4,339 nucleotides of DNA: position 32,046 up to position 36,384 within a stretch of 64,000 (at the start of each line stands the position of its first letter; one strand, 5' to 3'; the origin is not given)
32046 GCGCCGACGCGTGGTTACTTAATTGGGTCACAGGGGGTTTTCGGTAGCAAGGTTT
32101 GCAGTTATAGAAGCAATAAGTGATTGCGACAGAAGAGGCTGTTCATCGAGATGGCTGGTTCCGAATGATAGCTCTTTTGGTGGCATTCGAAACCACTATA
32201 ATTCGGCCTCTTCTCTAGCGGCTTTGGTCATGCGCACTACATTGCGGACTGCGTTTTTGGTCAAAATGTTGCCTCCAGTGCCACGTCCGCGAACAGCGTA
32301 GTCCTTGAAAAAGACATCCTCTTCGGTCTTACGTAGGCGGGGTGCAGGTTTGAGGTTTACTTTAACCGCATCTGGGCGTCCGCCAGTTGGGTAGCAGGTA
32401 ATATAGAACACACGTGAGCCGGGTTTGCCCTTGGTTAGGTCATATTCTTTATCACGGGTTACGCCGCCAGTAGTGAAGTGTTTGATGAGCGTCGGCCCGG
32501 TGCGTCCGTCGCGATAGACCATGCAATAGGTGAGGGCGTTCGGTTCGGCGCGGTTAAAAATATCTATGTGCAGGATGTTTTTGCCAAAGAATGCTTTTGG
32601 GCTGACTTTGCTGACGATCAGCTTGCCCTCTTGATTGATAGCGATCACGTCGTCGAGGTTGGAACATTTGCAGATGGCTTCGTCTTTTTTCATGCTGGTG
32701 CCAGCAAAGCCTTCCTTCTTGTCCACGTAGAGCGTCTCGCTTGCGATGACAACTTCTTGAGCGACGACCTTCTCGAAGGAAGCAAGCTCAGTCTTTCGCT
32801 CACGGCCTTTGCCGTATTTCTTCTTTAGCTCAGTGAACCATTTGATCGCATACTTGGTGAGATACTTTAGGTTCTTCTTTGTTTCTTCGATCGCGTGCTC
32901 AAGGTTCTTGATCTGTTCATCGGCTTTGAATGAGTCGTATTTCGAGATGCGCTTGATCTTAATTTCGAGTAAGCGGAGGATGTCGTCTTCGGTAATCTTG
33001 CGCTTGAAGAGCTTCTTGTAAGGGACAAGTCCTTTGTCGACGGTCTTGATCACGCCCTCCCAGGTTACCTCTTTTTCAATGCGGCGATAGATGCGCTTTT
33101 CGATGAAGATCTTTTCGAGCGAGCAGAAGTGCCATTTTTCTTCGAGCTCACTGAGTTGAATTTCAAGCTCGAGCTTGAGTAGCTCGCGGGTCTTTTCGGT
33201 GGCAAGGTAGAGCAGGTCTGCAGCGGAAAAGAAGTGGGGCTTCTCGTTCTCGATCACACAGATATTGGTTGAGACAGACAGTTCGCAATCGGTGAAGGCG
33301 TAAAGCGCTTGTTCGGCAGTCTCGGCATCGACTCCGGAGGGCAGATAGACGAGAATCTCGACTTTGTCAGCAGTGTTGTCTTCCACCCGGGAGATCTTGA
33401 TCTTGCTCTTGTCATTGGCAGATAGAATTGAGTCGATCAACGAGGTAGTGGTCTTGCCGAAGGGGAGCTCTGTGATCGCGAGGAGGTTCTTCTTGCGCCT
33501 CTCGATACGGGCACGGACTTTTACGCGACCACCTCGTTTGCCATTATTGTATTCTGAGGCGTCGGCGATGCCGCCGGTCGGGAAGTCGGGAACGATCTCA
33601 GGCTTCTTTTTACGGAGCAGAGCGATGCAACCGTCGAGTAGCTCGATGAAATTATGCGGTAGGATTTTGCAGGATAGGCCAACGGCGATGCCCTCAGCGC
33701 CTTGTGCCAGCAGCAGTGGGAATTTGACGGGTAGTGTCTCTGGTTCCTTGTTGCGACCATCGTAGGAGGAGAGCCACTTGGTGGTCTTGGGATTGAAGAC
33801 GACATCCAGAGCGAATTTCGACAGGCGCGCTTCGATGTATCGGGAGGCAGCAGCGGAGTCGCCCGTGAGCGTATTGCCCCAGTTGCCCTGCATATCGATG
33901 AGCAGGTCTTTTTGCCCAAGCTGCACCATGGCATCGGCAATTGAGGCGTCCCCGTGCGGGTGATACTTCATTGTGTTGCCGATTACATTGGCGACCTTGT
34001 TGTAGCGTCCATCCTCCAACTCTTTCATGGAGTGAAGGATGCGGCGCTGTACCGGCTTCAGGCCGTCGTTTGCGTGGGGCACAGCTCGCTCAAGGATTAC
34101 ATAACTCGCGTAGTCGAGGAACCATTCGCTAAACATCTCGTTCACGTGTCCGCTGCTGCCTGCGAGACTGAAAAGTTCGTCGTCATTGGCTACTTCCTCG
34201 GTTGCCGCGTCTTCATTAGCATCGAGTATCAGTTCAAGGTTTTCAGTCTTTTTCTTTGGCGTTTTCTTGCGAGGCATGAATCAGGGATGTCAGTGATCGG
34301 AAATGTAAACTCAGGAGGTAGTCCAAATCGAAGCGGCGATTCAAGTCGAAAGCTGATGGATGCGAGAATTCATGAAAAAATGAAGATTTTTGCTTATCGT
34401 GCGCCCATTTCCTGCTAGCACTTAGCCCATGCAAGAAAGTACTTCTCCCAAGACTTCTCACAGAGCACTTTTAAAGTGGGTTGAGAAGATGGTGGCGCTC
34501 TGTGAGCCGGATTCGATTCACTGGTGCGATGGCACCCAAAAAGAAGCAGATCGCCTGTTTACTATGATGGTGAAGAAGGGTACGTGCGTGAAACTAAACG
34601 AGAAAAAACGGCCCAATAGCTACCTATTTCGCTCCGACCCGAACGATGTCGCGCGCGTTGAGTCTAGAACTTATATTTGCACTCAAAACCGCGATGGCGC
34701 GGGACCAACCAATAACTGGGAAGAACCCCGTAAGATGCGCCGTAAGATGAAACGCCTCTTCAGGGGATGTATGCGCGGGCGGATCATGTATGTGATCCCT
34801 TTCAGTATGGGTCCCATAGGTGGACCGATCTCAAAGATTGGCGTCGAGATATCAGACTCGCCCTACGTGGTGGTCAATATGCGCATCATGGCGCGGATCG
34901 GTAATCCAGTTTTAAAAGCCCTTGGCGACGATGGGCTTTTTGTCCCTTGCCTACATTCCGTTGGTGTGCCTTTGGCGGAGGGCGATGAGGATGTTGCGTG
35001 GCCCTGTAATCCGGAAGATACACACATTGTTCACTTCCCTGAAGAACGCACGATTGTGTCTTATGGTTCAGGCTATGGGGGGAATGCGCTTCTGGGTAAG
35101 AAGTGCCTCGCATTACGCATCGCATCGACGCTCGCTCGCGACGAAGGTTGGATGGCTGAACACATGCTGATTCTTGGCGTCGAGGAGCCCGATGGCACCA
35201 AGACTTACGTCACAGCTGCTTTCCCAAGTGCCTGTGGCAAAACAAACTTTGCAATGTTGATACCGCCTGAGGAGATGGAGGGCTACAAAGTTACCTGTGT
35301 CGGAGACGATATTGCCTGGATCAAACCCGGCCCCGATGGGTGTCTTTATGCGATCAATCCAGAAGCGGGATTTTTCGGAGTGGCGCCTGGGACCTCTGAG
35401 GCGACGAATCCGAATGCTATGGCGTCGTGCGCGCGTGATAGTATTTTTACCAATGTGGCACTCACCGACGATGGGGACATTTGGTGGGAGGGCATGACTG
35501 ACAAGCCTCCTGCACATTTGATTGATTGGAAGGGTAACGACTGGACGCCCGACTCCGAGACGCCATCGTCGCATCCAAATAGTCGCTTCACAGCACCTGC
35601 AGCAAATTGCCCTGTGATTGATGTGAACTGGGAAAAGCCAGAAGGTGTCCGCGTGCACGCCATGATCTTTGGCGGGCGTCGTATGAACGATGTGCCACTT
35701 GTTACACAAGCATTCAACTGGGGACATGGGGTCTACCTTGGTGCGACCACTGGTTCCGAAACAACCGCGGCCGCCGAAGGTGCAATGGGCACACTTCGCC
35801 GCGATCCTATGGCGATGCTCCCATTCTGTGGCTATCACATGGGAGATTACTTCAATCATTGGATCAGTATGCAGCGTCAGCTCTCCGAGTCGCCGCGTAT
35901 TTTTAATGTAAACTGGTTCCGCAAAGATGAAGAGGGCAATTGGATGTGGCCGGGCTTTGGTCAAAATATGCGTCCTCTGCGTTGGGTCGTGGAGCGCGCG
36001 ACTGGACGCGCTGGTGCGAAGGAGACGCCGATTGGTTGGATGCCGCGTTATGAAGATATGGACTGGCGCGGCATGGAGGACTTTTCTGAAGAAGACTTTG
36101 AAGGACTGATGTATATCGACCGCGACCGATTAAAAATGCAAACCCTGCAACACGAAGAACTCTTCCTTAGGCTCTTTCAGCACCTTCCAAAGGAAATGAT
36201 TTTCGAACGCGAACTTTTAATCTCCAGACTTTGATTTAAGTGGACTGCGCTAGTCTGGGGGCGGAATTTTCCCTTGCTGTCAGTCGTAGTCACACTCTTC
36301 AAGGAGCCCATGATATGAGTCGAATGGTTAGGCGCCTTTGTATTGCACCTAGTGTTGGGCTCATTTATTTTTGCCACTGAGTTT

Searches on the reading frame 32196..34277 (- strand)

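Call 8: search_protein_families(library=pfam, proteins=[window:32196-34277:-])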
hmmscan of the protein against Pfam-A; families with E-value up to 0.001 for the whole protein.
window:32196-34277:- (693 aa): 1 family
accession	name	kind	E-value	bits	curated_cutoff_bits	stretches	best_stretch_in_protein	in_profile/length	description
PF00521.26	DNA_topoisoIV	-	3.7e-110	369.2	31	1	64-479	1-429/432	DNA gyrase/topoisomerase IV, subunit A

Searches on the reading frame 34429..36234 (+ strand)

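Call 8: search_protein_families(library=pfam, proteins=[window:34429-36234:+])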
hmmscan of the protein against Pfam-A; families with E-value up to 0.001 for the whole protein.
window:34429-36234:+ (601 aa): 2 families
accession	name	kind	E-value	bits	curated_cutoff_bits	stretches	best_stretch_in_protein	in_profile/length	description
PF00821.23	PEPCK_GTP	-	3e-163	543.2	23.8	1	241-596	1-353/357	Phosphoenolpyruvate carboxykinase C-terminal P-loop domain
PF17297.7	PEPCK_N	-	1.1e-100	336.2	23.8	1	16-237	1-218/218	Phosphoenolpyruvate carboxykinase N-terminal domain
